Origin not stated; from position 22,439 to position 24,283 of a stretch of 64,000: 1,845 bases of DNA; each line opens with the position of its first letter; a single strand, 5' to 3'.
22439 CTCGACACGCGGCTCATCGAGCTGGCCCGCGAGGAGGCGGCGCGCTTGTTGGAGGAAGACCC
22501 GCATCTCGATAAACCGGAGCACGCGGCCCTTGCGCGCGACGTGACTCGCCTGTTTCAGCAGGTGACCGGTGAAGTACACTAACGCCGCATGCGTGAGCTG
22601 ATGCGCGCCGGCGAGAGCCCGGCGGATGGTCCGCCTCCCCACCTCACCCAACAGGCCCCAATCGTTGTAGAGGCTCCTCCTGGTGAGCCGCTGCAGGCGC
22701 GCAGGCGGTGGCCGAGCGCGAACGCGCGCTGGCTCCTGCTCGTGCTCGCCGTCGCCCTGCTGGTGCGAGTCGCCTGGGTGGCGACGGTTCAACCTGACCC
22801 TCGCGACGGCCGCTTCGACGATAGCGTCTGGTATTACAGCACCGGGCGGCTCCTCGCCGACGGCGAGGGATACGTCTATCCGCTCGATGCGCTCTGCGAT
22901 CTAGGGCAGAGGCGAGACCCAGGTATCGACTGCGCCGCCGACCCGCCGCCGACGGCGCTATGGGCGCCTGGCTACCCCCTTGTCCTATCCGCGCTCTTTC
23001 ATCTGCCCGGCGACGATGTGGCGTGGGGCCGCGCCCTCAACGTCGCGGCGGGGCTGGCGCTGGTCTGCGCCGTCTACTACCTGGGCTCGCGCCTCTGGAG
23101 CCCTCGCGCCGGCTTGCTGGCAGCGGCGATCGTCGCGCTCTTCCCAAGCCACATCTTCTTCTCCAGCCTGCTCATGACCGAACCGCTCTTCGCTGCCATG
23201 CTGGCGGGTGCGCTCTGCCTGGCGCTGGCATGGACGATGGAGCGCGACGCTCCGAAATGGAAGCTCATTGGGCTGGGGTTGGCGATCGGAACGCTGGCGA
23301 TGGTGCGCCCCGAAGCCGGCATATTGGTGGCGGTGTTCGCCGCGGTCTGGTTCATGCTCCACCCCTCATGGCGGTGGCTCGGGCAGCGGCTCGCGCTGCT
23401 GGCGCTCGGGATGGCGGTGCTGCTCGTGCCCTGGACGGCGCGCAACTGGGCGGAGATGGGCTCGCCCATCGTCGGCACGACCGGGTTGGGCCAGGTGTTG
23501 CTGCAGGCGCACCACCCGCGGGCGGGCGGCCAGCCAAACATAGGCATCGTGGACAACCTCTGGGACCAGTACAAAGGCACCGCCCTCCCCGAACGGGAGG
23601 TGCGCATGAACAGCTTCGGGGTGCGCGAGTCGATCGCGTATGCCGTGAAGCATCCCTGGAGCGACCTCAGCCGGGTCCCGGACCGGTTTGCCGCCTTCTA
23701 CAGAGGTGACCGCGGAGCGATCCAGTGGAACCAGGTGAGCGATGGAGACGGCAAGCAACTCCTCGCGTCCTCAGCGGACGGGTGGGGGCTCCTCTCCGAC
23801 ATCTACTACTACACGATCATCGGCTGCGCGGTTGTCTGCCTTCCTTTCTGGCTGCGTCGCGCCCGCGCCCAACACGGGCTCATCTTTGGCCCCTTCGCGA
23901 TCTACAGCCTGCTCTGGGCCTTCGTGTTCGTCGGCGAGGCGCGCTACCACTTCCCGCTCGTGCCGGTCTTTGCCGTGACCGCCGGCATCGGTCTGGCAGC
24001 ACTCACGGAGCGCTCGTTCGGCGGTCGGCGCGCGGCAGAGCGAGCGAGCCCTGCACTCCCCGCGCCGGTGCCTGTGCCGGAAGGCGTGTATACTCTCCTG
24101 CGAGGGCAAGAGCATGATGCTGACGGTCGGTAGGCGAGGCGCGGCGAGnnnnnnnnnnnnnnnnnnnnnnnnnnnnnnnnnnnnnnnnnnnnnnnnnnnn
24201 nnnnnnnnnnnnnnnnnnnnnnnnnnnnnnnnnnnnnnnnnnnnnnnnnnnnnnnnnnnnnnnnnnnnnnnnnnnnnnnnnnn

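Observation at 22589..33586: An 11-kb envelope glycosylation island with paralogous GT39-like enzymes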

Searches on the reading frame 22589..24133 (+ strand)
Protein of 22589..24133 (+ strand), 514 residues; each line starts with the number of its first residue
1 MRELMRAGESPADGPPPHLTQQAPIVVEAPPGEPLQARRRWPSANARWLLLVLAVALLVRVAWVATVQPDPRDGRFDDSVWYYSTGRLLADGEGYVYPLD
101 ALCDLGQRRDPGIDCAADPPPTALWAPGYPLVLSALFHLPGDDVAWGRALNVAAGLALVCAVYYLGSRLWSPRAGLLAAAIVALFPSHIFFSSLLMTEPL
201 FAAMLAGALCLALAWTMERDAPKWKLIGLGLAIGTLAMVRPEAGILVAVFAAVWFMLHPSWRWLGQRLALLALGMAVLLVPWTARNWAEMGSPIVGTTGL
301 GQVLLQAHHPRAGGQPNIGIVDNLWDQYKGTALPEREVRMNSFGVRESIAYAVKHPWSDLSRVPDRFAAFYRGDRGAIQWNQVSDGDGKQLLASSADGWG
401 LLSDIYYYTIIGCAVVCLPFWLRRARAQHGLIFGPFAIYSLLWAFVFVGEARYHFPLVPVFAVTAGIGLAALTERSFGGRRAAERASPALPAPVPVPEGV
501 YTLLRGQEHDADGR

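Call 3: search_protein_families(library=pfam, proteins=[window:22589-24133:+], max_evalue=0.01)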
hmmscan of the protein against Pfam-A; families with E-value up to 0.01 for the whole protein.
window:22589-24133:+ (514 aa): 3 families
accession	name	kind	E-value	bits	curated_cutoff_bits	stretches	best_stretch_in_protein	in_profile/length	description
PF13231.12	PMT_2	-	2.5e-08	34.7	26.1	1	126-281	3-156/160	Dolichyl-phosphate-mannose-protein mannosyltransferase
PF09913.15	DUF2142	-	1.2e-05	24.8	30.1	1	145-282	125-258/395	Predicted membrane protein (DUF2142)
PF02366.24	PMT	-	7.8e-05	22.8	22.7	1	140-283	77-231/245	Dolichyl-phosphate-mannose-protein mannosyltransferase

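Call 6: search_protein_families(library=ncbifam, proteins=[window:22589-24133:+], max_evalue=0.01)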
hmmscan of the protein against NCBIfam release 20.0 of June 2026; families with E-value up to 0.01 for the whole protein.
window:22589-24133:+ (514 aa): 3 families
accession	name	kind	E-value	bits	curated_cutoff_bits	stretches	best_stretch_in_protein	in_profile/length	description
NF047440.1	LA3751_2_3_fam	subfamily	7.8e-07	28.3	200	1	167-293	117-247/460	LA_3751/LA_3752 family putative glycosyltransferase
TIGR04154.1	archaeo_STT3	subfamily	4.2e-05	22.1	450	1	151-236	102-196/831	oligosaccharyl transferase, archaeosortase A system-associated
TIGR03663.1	TIGR03663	subfamily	0.00039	19.6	126.25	1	130-257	56-180/435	flippase activity-associated protein Agl23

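Call 14: search_solved_structures(query=window:22589-24133:+, max_evalue=1)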
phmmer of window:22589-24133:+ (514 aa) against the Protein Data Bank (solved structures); distinct sequences matched with E-value up to 1: 0.

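Call 31: find_homologous_proteins(query=window:22589-24133:+)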
Query window:22589-24133:+ (514 aa): 115 proteins with E <= 0.001 among 8000 candidates.
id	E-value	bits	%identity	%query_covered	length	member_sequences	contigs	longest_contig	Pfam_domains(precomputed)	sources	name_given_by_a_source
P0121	0.0e+0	1175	100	100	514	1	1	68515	PF09913.16,PF13231.13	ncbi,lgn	ncbi:MAG: glycosyltransferase family 39 protein [Dehalococcoidia bacterium]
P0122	2.1e-248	844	77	94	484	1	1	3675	PF13231.13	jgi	jgi:4-amino-4-deoxy-L-arabinose transferase-like glycosyltransferase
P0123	4.9e-197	674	65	93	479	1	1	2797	PF13231.13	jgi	jgi:4-amino-4-deoxy-L-arabinose transferase-like glycosyltransferase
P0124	6.0e-174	598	58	91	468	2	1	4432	PF09913.16,PF13231.13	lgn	-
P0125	6.0e-170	585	60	88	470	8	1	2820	PF13231.13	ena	-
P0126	3.7e-169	582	61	82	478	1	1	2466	PF09913.16,PF13231.13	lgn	-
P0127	8.6e-166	571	60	86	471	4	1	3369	-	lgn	-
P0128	1.5e-165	570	61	83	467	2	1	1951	PF13231.13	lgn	-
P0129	2.2e-164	566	57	90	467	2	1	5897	PF02366.25,PF09913.16,PF13231.13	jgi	jgi:4-amino-4-deoxy-L-arabinose transferase-like glycosyltransferase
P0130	2.9e-164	566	61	81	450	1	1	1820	PF09913.16,PF13231.13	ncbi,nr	ncbi:MAG: glycosyltransferase family 39 protein [Dehalococcoidia bacterium]|nr:glycosyltransferase f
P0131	2.4e-161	556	55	89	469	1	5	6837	PF13231.13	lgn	-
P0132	2.4e-161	556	57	87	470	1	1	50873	PF13231.13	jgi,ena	-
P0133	2.2e-160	553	60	80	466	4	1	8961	PF09913.16,PF13231.13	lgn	-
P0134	2.0e-157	544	56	85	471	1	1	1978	PF09913.16,PF13231.13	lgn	-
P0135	2.7e-157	543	61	81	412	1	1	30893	PF13231.13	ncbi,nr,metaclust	ncbi:MAG: hypothetical protein A2148_00075 [Chloroflexi bacterium RBG_16_68_14]|nr:MAG: hypothetical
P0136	2.1e-156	540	61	78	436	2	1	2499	PF13231.13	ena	-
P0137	4.5e-156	539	57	81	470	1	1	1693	PF13231.13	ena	-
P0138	6.3e-156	539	60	80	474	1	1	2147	PF09913.16,PF13231.13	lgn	-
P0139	1.4e-155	537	57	84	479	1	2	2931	PF09913.16,PF13231.13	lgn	-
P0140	5.8e-154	532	57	83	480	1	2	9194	PF13231.13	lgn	-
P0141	2.6e-153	530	56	83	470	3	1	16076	PF09913.16,PF13231.13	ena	-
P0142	6.5e-152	525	54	88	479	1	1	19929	PF13231.13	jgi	jgi:4-amino-4-deoxy-L-arabinose transferase-like glycosyltransferase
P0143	3.5e-150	520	55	80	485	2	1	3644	PF13231.13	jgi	jgi:4-amino-4-deoxy-L-arabinose transferase-like glycosyltransferase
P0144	5.7e-150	519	54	87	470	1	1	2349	PF13231.13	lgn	-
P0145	1.0e-149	518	54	89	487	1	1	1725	PF13231.13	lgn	-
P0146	1.1e-149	518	55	84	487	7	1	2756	PF02366.25,PF09913.16,PF13231.13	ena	-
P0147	3.1e-148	513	55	86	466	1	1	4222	PF02366.25,PF09913.16,PF13231.13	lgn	-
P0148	6.5e-147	509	53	91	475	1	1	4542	PF13231.13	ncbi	-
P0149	7.0e-147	509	52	83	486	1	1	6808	PF13231.13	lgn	-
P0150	4.1e-144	500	52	85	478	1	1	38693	PF13231.13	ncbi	-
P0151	6.6e-144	499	53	88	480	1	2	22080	PF13231.13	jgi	-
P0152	6.2e-143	496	53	85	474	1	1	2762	PF13231.13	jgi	jgi:4-amino-4-deoxy-L-arabinose transferase-like glycosyltransferase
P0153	1.1e-142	495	53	83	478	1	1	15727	PF13231.13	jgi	jgi:4-amino-4-deoxy-L-arabinose transferase-like glycosyltransferase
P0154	1.5e-141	491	52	83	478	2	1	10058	PF13231.13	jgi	-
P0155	1.0e-140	488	52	84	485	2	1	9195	PF13231.13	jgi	jgi:4-amino-4-deoxy-L-arabinose transferase-like glycosyltransferase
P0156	1.3e-140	488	51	83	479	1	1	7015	PF13231.13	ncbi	-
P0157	2.3e-140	487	51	84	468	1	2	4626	PF13231.13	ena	-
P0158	3.6e-140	487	54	80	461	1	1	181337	PF13231.13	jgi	jgi:4-amino-4-deoxy-L-arabinose transferase-like glycosyltransferase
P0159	3.8e-140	486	54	89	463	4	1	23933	PF13231.13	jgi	jgi:4-amino-4-deoxy-L-arabinose transferase-like glycosyltransferase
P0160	9.6e-137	475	55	83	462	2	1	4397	PF13231.13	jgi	jgi:4-amino-4-deoxy-L-arabinose transferase-like glycosyltransferase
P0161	1.6e-136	475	53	84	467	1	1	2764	PF09913.16,PF13231.13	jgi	jgi:4-amino-4-deoxy-L-arabinose transferase-like glycosyltransferase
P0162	7.6e-135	469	54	84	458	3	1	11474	PF13231.13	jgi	jgi:4-amino-4-deoxy-L-arabinose transferase-like glycosyltransferase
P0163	2.7e-134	467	52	86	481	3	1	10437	PF13231.13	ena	-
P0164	6.5e-134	466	54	84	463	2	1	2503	PF13231.13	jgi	jgi:4-amino-4-deoxy-L-arabinose transferase-like glycosyltransferase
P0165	7.2e-134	466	54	80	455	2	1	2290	PF13231.13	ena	-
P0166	1.1e-133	465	50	83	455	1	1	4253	PF13231.13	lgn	-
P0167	1.2e-133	465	51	83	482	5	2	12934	PF13231.13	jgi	jgi:4-amino-4-deoxy-L-arabinose transferase-like glycosyltransferase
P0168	9.3e-132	459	52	80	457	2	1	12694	PF02366.25,PF13231.13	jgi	-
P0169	5.6e-121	423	48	89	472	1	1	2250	PF13231.13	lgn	-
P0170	1.7e-119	418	48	85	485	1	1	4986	PF09913.16,PF13231.13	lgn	-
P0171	4.5e-119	417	48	82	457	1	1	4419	PF13231.13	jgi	jgi:4-amino-4-deoxy-L-arabinose transferase-like glycosyltransferase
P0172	4.4e-118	414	48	82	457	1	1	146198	PF13231.13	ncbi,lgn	ncbi:MAG: glycosyltransferase family 39 protein [Dehalococcoidia bacterium]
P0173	7.6e-118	413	47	84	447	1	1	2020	PF09913.16,PF13231.13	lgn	-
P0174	1.2e-116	409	47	84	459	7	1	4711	PF13231.13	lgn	-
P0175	9.6e-114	399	50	83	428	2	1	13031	PF09913.16,PF13231.13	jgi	jgi:4-amino-4-deoxy-L-arabinose transferase-like glycosyltransferase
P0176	4.3e-101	358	45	85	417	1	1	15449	PF13231.13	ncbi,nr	ncbi:MAG: glycosyltransferase family 39 protein [Planctomycetes bacterium]|nr:glycosyltransferase fa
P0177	1.2e-97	346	44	81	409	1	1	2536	PF02366.25,PF13231.13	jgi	jgi:4-amino-4-deoxy-L-arabinose transferase-like glycosyltransferase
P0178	2.0e-88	316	41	80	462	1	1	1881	PF13231.13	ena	-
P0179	3.1e-76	276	36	87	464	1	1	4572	PF02366.25,PF13231.13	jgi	jgi:4-amino-4-deoxy-L-arabinose transferase-like glycosyltransferase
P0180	9.7e-71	257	34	85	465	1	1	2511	PF02366.25,PF13231.13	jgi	jgi:4-amino-4-deoxy-L-arabinose transferase-like glycosyltransferase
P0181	1.8e-70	257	35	85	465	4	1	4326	PF02366.25,PF09913.16,PF13231.13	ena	-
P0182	5.5e-70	255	37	87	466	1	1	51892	PF13231.13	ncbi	-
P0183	8.6e-70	254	34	82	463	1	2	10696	PF13231.13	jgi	-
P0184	3.5e-67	246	36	85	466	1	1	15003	PF13231.13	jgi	jgi:4-amino-4-deoxy-L-arabinose transferase-like glycosyltransferase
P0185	5.7e-67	245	34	85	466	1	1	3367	PF13231.13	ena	-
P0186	2.5e-65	240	35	88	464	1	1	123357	PF02366.25,PF13231.13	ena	-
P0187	2.8e-65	239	34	86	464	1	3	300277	PF13231.13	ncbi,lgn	-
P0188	5.2e-65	238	34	86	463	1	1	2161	PF13231.13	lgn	-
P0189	8.8e-65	238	34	88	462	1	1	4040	PF13231.13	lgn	-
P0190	1.2e-64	237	36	86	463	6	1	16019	PF13231.13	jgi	jgi:4-amino-4-deoxy-L-arabinose transferase-like glycosyltransferase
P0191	1.4e-64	237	35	85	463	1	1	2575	PF13231.13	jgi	jgi:4-amino-4-deoxy-L-arabinose transferase-like glycosyltransferase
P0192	2.1e-64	236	34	85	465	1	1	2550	PF13231.13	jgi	jgi:4-amino-4-deoxy-L-arabinose transferase-like glycosyltransferase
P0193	3.7e-64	236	34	89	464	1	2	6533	PF13231.13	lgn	-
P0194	8.6e-64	234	33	82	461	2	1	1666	PF13231.13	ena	-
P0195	3.7e-63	232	33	86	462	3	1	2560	PF13231.13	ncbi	-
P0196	1.5e-62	230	35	84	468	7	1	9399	PF13231.13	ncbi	-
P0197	3.8e-62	229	34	88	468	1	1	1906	PF13231.13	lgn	-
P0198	4.2e-62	229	35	84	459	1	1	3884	PF13231.13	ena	-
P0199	6.1e-62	228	33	84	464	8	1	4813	PF02366.25,PF13231.13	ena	-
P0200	1.2e-61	227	33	81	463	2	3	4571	PF13231.13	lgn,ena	-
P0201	1.2e-61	227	34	87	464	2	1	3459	PF02366.25,PF13231.13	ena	-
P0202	1.3e-61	227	33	84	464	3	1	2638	PF02366.25,PF13231.13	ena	-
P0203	2.0e-58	217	32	86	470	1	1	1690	PF13231.13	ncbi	-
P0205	2.0e-54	204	34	83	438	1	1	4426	PF13231.13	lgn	-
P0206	7.7e-53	198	37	76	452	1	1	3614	PF13231.13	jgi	jgi:4-amino-4-deoxy-L-arabinose transferase-like glycosyltransferase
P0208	1.4e-46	178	33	81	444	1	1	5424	PF13231.13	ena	-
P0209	2.7e-45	173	32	86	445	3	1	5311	PF13231.13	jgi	jgi:4-amino-4-deoxy-L-arabinose transferase-like glycosyltransferase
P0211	8.1e-39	152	36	52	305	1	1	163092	PF02366.25,PF13231.13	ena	-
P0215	4.8e-16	77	33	44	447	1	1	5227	PF02516.21,PF13231.13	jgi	jgi:hypothetical protein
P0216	5.4e-14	70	34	48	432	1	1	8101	PF13231.13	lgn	-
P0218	2.5e-13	68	26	84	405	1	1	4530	PF13231.13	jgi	jgi:4-amino-4-deoxy-L-arabinose transferase-like glycosyltransferase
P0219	2.4e-11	61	29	38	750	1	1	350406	PF13489.13,PF08241.19,PF08242.19,PF13231.13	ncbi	-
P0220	2.5e-11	61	29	44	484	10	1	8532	PF13231.13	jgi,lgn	-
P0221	1.9e-10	58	31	48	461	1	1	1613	PF02516.21,PF13231.13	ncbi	-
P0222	2.1e-8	52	27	59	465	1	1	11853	PF13231.13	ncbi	-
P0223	3.5e-8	51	26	69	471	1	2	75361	PF13231.13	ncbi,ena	-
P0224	6.4e-8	50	30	49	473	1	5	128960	PF13231.13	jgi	jgi:hypothetical protein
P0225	1.7e-7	49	31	41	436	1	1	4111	PF13231.13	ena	-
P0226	2.0e-6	45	35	35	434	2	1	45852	PF02366.25,PF13231.13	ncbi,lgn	-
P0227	8.5e-6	43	28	62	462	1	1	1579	PF13231.13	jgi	jgi:4-amino-4-deoxy-L-arabinose transferase-like glycosyltransferase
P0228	1.1e-5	43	30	49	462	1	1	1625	PF13231.13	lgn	-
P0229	1.5e-4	39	31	49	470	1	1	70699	PF13231.13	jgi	jgi:4-amino-4-deoxy-L-arabinose transferase-like glycosyltransferase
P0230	2.6e-4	38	29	33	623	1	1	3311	PF03901.24,PF13231.13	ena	-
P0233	7.4e-4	37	32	16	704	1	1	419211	PF14559.13,PF24575.2,PF13431.13,PF23914.2,PF13414.13,PF00515.35,PF13432.13,PF13428.13,PF13181.13,PF07719.24,PF13231.13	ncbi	ncbi:MAG: glycosyltransferase family 39 protein [Acidobacteriota bacterium]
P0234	8.3e-4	36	26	42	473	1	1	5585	PF13231.13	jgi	jgi:4-amino-4-deoxy-L-arabinose transferase-like glycosyltransferase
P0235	8.7e-4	36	25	77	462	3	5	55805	PF13231.13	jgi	jgi:4-amino-4-deoxy-L-arabinose transferase-like glycosyltransferase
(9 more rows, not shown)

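Call 35: find_encoding_contigs(protein=P0135, flank=8000, max_places=1)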
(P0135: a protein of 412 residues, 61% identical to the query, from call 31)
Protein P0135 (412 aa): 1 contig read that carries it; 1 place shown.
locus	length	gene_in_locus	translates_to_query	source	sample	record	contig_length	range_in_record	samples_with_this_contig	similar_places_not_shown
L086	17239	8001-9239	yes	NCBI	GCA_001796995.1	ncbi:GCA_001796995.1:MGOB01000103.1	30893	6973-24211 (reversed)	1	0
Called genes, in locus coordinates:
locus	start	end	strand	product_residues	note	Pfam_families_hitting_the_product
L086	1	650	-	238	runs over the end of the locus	PF00753:Lactamase_B, PF12706:Lactamase_B_2 (weak)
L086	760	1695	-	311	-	PF06325:PrmA, PF05175:MTS, PF13489:Methyltransf_23 (faint), PF02475:TRM5-TYW2_MTfase (weak), PF13649:Methyltransf_25, PF13847:Methyltransf_31 (weak), PF08241:Methyltransf_11 (weak), PF08242:Methyltransf_12 (weak)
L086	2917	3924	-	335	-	PF01040:UbiA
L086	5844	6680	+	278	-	PF01522:Polysacc_deac_1, PF11959:DUF3473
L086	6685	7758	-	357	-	PF13527:Acetyltransf_9, PF00583:Acetyltransf_1 (faint)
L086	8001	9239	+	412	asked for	PF13231:PMT_2 (weak)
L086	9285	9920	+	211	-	PF05401:NodS (weak), PF13489:Methyltransf_23, PF13649:Methyltransf_25, PF13847:Methyltransf_31, PF08241:Methyltransf_11, PF08242:Methyltransf_12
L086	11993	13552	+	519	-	-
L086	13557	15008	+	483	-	PF13231:PMT_2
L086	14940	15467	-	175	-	PF01098:FTSW_RODA_SPOVE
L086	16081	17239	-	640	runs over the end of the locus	PF03717:PBP_dimer, PF00905:Transpeptidase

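Call 36: find_encoding_contigs(protein=P0158, flank=8000, max_places=1)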
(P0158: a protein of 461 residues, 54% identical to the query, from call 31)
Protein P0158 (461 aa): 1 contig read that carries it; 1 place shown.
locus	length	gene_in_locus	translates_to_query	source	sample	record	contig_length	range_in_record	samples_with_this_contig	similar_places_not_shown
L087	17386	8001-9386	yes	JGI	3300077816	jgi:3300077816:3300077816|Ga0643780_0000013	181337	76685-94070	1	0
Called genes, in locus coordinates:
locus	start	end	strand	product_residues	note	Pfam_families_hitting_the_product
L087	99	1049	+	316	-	PF01551:Peptidase_M23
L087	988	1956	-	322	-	PF06325:PrmA, PF05175:MTS, PF03602:Cons_hypoth95 (weak), PF13847:Methyltransf_31, PF08241:Methyltransf_11 (weak), PF13649:Methyltransf_25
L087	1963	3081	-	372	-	PF00226:DnaJ, PF01556:DnaJ_C, PF00684:DnaJ_CXXCXGXG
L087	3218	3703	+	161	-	-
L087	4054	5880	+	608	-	PF01336:tRNA_anti-codon, PF00152:tRNA-synt_2, PF02938:GAD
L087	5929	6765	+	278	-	PF01522:Polysacc_deac_1, PF11959:DUF3473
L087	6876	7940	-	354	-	PF13527:Acetyltransf_9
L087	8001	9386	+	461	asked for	PF13231:PMT_2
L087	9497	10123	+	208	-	PF05175:MTS (weak), PF05401:NodS (faint), PF01209:Ubie_methyltran (weak), PF13489:Methyltransf_23, PF13847:Methyltransf_31, PF08241:Methyltransf_11, PF08242:Methyltransf_12, PF13649:Methyltransf_25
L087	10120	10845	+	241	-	PF00535:Glycos_transf_2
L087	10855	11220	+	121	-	PF10066:DUF2304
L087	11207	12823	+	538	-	PF13231:PMT_2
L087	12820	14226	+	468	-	PF13231:PMT_2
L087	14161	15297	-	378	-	PF01098:FTSW_RODA_SPOVE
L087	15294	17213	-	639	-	PF03717:PBP_dimer, PF00905:Transpeptidase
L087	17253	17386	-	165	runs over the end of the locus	-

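Call 37: find_encoding_contigs(protein=P0132, flank=8000, max_places=1)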
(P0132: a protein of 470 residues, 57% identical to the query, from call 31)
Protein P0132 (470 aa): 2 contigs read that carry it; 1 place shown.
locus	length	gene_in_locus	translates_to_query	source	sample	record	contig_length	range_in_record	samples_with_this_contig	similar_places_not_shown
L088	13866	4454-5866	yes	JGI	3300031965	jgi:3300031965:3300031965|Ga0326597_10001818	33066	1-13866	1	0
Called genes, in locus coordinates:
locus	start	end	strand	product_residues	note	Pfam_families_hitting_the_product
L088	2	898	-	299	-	?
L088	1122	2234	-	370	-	PF00226:DnaJ, PF01556:DnaJ_C, PF00684:DnaJ_CXXCXGXG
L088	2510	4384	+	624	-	PF01336:tRNA_anti-codon, PF00152:tRNA-synt_2, PF02938:GAD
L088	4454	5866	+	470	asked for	PF13231:PMT_2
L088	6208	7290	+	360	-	PF02661:Fic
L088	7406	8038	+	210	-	PF05175:MTS (weak), PF05401:NodS (weak), PF13489:Methyltransf_23, PF13847:Methyltransf_31, PF08241:Methyltransf_11, PF08242:Methyltransf_12, PF13649:Methyltransf_25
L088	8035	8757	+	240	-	PF00535:Glycos_transf_2, PF13641:Glyco_tranf_2_3 (weak)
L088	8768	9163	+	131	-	PF10066:DUF2304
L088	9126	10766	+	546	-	-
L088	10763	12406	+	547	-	PF13231:PMT_2 (weak)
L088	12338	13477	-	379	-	PF01098:FTSW_RODA_SPOVE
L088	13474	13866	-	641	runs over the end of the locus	PF03717:PBP_dimer, PF00905:Transpeptidase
